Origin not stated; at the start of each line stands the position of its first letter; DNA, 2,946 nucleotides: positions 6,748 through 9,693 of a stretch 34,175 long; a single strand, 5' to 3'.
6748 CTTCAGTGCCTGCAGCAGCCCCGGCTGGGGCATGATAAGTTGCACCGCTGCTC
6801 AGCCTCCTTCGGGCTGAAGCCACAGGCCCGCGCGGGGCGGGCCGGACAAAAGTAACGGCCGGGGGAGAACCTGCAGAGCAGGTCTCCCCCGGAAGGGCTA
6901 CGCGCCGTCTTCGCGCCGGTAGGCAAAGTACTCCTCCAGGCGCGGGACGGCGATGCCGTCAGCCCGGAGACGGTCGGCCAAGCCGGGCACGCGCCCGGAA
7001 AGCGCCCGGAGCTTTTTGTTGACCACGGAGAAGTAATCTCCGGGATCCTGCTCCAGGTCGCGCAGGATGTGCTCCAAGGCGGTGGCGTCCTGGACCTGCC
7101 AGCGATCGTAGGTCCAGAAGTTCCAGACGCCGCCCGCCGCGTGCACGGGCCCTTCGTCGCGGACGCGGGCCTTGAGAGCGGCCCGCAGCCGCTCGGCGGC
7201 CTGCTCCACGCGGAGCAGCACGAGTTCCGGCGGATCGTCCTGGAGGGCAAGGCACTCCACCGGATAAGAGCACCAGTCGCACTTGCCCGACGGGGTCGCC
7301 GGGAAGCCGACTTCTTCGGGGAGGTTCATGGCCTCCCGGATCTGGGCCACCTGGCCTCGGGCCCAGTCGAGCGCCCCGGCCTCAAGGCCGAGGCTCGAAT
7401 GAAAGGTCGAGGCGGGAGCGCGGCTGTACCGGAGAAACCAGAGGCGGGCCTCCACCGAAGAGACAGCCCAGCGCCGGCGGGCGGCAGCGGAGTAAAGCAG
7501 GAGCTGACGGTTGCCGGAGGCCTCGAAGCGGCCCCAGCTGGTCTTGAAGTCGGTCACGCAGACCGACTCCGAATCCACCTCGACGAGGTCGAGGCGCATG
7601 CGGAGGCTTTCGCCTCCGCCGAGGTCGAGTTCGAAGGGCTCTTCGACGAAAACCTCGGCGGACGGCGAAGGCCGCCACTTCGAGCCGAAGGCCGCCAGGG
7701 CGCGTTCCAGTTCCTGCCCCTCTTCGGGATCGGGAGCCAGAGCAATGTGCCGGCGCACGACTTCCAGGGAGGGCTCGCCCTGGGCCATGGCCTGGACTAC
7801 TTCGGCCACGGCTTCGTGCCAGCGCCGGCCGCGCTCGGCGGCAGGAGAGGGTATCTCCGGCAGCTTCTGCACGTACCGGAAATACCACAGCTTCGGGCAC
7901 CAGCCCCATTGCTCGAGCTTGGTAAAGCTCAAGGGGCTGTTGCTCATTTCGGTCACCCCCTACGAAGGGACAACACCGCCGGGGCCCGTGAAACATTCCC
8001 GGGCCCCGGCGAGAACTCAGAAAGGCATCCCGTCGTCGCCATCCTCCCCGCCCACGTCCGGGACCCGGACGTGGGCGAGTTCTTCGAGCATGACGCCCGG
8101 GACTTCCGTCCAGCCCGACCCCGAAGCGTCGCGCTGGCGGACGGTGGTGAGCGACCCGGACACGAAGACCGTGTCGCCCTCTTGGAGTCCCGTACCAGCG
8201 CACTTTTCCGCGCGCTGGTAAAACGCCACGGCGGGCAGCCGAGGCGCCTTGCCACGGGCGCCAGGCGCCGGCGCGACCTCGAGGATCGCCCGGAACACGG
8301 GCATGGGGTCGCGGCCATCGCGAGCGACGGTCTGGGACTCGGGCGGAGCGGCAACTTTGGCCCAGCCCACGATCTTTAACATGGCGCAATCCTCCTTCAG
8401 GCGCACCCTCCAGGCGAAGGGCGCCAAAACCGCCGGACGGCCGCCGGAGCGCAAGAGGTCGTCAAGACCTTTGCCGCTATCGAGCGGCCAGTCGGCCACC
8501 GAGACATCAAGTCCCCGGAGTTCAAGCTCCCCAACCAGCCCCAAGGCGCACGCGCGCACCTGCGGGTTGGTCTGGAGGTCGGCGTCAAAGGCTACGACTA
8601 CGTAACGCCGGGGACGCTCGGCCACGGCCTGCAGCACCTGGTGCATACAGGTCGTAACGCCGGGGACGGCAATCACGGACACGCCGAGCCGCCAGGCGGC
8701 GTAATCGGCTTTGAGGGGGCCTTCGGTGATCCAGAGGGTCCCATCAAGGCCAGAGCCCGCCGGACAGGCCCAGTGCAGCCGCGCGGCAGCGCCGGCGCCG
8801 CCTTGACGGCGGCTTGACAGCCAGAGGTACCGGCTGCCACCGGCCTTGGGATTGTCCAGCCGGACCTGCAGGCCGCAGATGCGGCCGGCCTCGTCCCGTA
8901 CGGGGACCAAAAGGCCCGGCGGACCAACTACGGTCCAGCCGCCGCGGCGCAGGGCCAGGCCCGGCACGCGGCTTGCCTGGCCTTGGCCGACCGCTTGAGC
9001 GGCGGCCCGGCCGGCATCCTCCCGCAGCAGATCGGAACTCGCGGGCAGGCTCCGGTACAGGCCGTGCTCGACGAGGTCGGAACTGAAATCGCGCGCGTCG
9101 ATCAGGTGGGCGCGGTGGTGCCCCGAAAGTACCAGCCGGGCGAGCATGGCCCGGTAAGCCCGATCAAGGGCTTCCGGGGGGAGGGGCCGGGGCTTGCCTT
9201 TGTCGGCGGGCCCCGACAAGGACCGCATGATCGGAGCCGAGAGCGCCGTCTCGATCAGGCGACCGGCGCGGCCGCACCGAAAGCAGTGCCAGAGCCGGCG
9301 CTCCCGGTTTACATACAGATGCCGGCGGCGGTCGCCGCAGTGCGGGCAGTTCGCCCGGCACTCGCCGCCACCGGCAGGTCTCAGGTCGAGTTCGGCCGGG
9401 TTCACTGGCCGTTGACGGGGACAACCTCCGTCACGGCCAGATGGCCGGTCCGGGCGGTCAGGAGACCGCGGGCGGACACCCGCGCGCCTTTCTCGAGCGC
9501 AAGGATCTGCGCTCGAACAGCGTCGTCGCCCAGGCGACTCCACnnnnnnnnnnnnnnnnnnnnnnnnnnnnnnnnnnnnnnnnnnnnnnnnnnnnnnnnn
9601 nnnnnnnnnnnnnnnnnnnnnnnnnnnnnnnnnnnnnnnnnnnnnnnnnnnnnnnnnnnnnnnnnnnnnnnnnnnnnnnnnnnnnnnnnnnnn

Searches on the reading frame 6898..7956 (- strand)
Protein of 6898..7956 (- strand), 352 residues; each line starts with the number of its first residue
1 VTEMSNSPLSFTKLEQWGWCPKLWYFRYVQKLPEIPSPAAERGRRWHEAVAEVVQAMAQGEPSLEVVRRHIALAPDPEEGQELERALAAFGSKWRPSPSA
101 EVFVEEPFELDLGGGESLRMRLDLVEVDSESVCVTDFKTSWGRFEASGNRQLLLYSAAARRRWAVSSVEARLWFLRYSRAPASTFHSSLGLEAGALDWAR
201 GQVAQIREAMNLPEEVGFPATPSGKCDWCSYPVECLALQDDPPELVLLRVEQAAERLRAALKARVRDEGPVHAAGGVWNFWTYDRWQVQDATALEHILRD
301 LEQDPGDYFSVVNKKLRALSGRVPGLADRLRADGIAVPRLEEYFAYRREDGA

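Call 8: search_protein_families(library=pfam, proteins=[window:6898-7956:-], max_evalue=0.01)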
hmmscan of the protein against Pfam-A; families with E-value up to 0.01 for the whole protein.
window:6898-7956:- (352 aa): 2 families
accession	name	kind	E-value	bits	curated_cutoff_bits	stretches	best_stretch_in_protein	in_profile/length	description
PF12705.13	PDDEXK_1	-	7.8e-22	78.8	22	1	9-235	2-246/247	PD-(D/E)XK nuclease superfamily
PF10926.14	DUF2800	-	0.00047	19.9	21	1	9-161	4-162/368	Protein of unknown function (DUF2800)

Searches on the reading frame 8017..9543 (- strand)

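Call 8: search_protein_families(library=pfam, proteins=[window:8017-9543:-], max_evalue=0.01)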
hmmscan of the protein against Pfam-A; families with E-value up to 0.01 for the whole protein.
window:8017-9543:- (508 aa): 3 families
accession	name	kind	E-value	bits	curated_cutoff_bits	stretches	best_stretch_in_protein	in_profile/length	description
PF12965.13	DUF3854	-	2.1e-10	41.1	23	1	269-368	12-127/130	Domain of unknown function (DUF3854)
PF01807.25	Zn_ribbon_DnaG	-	0.00029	21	24.9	1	60-98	30-68/98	CHC2 zinc finger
PF12760.12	Zn_ribbon_IS1595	-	0.0046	17.3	25.4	1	64-92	19-45/46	Transposase zinc-ribbon domain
